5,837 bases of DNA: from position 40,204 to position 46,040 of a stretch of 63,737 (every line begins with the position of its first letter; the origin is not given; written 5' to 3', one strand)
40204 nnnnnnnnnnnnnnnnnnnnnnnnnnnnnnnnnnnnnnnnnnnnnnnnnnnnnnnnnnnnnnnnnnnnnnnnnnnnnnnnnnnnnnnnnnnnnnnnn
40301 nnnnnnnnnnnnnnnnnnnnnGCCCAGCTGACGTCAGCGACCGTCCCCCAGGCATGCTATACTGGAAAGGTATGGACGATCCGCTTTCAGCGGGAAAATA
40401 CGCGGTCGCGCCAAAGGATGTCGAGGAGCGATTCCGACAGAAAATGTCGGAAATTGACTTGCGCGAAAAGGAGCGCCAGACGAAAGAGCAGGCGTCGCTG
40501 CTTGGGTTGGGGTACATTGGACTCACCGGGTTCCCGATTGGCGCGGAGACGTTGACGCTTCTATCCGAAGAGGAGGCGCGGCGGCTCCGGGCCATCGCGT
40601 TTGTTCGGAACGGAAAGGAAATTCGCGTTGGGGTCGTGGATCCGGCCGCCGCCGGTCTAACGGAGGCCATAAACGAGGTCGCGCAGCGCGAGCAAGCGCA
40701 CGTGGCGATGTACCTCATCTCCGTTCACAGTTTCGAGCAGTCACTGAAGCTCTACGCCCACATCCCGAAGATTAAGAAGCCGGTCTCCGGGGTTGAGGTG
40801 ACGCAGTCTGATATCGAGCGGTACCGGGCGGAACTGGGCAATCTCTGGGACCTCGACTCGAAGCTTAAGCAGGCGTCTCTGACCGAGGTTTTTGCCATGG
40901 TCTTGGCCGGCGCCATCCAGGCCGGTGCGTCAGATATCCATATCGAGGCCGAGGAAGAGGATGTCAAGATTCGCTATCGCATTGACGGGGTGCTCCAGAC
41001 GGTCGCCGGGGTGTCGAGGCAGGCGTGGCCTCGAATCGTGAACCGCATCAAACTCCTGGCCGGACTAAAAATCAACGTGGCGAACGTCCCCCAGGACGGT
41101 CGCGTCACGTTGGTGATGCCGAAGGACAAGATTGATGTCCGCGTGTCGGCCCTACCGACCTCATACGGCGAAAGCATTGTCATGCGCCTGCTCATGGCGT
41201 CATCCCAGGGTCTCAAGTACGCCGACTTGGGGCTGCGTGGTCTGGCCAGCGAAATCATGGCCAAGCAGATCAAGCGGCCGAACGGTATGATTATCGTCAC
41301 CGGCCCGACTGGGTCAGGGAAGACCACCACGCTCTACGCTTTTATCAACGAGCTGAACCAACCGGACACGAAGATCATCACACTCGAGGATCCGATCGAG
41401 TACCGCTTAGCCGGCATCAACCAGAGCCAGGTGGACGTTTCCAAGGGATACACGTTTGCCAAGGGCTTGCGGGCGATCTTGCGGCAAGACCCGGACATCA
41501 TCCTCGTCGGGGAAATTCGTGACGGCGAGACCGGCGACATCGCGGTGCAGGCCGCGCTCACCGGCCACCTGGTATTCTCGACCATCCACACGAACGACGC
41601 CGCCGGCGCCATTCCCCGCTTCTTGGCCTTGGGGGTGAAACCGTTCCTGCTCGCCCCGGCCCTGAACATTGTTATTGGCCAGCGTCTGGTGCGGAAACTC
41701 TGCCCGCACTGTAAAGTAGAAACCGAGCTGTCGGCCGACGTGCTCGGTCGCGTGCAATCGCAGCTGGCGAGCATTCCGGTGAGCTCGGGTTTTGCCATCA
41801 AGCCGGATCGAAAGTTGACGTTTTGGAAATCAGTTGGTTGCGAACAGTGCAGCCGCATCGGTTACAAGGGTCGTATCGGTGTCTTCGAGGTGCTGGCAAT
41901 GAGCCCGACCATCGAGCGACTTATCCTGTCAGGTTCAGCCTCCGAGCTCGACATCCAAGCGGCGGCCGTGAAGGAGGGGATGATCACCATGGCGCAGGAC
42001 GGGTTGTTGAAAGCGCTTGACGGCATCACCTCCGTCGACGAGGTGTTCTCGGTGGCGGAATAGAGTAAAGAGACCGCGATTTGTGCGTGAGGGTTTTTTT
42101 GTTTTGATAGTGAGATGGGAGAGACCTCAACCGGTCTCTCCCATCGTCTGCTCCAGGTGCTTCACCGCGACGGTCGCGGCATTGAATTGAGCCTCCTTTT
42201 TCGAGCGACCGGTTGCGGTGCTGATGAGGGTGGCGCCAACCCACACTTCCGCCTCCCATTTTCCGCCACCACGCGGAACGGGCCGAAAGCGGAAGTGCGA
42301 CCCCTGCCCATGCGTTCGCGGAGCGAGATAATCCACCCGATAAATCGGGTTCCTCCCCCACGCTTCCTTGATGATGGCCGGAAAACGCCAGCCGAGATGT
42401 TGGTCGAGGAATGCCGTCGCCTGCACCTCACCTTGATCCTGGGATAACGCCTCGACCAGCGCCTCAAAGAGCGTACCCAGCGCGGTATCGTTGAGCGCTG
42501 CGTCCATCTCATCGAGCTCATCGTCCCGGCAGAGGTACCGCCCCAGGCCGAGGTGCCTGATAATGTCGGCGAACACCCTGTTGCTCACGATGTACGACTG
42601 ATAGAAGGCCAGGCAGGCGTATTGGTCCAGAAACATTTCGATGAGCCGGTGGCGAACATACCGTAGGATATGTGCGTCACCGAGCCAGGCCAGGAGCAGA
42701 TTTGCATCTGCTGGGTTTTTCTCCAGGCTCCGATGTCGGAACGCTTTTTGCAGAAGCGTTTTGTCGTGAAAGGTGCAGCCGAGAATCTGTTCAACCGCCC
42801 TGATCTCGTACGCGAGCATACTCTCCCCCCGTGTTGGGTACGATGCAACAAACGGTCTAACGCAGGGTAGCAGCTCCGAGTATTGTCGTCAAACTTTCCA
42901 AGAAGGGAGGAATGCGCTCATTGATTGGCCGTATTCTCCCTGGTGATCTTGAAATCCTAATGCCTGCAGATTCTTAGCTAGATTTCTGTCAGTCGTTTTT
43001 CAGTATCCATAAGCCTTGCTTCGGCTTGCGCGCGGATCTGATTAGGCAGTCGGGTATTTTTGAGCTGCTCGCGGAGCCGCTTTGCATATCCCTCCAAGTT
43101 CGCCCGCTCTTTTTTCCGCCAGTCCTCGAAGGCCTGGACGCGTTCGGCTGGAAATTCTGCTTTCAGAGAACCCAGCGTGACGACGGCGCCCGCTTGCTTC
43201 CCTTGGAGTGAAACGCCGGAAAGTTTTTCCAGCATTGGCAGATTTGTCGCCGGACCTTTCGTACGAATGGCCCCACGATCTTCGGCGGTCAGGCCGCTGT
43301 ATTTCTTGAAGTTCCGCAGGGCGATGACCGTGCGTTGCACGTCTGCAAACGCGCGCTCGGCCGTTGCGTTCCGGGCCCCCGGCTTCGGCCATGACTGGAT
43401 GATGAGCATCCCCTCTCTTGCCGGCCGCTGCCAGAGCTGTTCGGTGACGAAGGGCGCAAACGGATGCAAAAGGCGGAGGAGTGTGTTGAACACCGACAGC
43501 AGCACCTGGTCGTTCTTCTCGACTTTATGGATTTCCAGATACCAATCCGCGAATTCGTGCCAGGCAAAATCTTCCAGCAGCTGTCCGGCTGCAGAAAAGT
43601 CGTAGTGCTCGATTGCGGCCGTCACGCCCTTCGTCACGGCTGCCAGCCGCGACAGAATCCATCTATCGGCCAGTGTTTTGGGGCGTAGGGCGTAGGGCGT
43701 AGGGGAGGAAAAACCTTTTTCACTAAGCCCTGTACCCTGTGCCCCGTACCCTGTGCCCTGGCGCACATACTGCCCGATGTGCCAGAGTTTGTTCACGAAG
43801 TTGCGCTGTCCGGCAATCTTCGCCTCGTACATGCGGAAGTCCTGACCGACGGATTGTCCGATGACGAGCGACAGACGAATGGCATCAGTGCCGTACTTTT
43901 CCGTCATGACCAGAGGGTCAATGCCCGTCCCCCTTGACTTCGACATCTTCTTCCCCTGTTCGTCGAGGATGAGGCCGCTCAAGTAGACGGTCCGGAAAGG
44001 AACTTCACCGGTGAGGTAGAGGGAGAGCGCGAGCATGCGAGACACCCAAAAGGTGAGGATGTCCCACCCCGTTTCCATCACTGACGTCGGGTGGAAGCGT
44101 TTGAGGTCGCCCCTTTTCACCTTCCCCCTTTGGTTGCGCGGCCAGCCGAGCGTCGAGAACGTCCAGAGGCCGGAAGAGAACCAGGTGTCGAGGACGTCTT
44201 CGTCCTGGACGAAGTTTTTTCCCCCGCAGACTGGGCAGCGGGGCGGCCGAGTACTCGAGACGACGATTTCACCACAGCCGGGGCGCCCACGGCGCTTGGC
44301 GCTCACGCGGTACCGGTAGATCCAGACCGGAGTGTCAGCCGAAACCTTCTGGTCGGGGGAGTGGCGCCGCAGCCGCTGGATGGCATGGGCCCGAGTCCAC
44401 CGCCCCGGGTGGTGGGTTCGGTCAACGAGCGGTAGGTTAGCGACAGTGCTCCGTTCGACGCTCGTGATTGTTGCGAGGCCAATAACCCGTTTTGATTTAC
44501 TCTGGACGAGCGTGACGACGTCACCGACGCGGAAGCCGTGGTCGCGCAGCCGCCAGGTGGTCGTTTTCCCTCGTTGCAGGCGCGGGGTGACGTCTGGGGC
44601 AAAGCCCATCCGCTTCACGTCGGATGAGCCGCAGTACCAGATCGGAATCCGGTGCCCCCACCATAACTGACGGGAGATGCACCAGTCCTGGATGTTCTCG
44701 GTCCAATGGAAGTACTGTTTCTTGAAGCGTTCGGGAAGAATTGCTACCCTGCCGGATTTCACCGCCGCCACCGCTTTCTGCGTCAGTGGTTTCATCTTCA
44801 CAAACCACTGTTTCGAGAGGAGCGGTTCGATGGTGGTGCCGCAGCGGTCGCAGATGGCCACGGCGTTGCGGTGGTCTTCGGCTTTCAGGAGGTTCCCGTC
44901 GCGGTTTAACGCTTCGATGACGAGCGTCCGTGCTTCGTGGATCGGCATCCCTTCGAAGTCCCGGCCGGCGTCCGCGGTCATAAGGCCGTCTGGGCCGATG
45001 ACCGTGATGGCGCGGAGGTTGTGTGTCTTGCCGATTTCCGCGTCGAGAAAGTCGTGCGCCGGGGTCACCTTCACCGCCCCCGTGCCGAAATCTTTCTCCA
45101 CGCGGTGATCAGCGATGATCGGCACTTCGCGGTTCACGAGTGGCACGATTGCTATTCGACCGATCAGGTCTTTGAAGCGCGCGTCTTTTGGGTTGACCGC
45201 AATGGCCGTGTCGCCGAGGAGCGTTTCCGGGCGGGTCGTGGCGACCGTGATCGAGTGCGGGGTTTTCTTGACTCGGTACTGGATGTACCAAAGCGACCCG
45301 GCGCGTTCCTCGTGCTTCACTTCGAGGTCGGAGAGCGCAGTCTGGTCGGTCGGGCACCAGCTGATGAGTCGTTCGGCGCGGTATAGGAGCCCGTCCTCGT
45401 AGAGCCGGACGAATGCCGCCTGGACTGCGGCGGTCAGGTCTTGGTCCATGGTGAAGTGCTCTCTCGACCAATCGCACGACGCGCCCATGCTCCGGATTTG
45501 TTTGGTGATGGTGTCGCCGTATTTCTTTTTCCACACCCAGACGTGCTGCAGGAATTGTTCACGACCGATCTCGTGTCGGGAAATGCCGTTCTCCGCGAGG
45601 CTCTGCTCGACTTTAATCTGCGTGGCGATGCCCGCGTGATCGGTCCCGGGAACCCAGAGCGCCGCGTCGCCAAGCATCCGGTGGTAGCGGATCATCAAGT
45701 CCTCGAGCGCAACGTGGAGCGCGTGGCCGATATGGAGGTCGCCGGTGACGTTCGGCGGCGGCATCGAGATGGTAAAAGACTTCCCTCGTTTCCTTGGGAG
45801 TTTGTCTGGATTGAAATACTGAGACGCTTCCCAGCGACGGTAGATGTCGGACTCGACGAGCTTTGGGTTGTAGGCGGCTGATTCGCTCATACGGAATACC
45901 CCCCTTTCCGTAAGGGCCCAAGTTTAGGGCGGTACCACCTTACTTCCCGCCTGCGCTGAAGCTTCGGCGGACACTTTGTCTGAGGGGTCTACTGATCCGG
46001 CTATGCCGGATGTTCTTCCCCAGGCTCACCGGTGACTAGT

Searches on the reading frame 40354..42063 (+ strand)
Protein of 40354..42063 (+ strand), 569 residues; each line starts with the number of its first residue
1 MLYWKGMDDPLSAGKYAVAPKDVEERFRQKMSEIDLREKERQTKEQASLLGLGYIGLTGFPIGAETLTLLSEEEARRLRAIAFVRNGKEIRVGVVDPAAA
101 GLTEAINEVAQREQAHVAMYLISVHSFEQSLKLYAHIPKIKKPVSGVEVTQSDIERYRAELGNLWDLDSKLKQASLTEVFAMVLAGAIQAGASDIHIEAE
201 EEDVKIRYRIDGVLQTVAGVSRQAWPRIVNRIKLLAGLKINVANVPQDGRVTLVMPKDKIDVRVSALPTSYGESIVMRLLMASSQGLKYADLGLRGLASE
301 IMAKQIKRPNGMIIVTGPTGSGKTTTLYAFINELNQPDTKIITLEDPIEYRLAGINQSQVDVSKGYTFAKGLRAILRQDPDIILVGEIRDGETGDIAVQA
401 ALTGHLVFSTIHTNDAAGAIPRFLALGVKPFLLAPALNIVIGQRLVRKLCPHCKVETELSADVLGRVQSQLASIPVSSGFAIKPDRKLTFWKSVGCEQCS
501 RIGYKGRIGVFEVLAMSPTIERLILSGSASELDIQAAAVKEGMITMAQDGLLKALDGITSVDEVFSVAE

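Call 10: search_protein_families(library=pfam, proteins=[window:40354-42063:+], max_evalue=0.0001)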
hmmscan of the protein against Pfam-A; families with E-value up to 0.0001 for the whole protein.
window:40354-42063:+ (569 aa): 4 families
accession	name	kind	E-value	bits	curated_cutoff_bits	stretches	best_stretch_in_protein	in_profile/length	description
PF00437.27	T2SSE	-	3.9e-125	417.8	24.9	1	172-565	4-369/370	Type II/IV secretion system protein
PF05157.20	MshEN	-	1.7e-06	28.4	23.1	1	50-119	1-68/90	MshEN domain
PF25199.1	nSTAND_NTPase5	-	4.1e-06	27.1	34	1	300-352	31-84/145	Novel STAND NTPase 5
PF13401.12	AAA_22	-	2e-05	25.3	27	1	309-344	4-41/130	AAA domain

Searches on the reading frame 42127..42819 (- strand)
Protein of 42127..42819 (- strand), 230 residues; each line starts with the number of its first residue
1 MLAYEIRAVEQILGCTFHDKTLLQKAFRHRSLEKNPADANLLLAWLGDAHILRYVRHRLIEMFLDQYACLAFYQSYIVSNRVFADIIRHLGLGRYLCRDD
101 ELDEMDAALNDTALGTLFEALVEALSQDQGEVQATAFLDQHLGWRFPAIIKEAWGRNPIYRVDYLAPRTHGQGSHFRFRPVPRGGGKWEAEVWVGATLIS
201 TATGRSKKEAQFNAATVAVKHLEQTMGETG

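Call 10: search_protein_families(library=pfam, proteins=[window:42127-42819:-], max_evalue=0.0001)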
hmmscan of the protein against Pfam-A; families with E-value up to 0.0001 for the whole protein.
window:42127-42819:- (230 aa): 3 families
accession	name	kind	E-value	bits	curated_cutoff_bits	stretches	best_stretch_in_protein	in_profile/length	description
PF14622.11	Ribonucleas_3_3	-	7.8e-11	42.7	35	1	19-141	1-123/128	Ribonuclease-III-like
PF00035.32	dsrm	-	1.7e-06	28.9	23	1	185-222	29-66/66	Double-stranded RNA binding motif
PF00636.31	Ribonuclease_3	-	5.4e-06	27.6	27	1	43-130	3-102/102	Ribonuclease III domain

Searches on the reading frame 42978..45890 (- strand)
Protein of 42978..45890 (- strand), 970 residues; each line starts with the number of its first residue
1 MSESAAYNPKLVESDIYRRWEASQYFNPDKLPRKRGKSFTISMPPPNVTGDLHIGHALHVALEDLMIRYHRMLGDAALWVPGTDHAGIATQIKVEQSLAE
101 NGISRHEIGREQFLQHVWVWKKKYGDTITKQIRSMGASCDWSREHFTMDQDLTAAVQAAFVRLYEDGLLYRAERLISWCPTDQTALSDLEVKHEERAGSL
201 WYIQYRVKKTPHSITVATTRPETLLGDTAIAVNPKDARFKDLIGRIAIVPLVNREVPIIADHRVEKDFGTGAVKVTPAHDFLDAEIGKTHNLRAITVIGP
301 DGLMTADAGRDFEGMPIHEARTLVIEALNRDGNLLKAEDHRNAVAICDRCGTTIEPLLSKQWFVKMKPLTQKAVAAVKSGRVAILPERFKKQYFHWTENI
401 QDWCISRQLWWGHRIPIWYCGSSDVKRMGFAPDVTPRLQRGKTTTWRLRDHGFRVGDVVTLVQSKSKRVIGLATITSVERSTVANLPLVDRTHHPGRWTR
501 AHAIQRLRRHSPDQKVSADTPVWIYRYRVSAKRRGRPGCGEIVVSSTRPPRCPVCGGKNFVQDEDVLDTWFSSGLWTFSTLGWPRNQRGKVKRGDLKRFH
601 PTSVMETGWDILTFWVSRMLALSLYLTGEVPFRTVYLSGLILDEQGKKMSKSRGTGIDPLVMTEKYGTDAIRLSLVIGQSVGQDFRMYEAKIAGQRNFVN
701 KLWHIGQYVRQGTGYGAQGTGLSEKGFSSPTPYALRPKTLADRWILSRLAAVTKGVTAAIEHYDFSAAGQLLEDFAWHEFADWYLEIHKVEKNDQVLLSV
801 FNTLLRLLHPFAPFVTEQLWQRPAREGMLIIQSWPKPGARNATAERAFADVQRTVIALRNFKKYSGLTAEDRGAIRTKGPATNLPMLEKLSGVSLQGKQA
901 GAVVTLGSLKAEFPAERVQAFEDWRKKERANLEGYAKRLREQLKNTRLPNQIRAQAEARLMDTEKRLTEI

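Call 10: search_protein_families(library=pfam, proteins=[window:42978-45890:-], max_evalue=0.0001)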
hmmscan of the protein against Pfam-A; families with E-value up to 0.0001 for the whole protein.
window:42978-45890:- (970 aa): 4 families
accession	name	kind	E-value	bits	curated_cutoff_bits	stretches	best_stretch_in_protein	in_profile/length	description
PF00133.28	tRNA-synt_1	-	1.9e-136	455.6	22.7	2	16-423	2-251/414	tRNA synthetases class I (I, L, M and V)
PF08264.19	Anticodon_1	-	4.7e-33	114.6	25.1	1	742-867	1-138/148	Anticodon-binding domain of tRNA ligase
PF09334.17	tRNA-synt_1g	-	6.5e-24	84.8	20.1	1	41-192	3-136/391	tRNA synthetases class I (M)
PF13603.12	tRNA-synt_1_2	-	4e-10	39.9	25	1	244-302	86-144/185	Leucyl-tRNA synthetase, editing domain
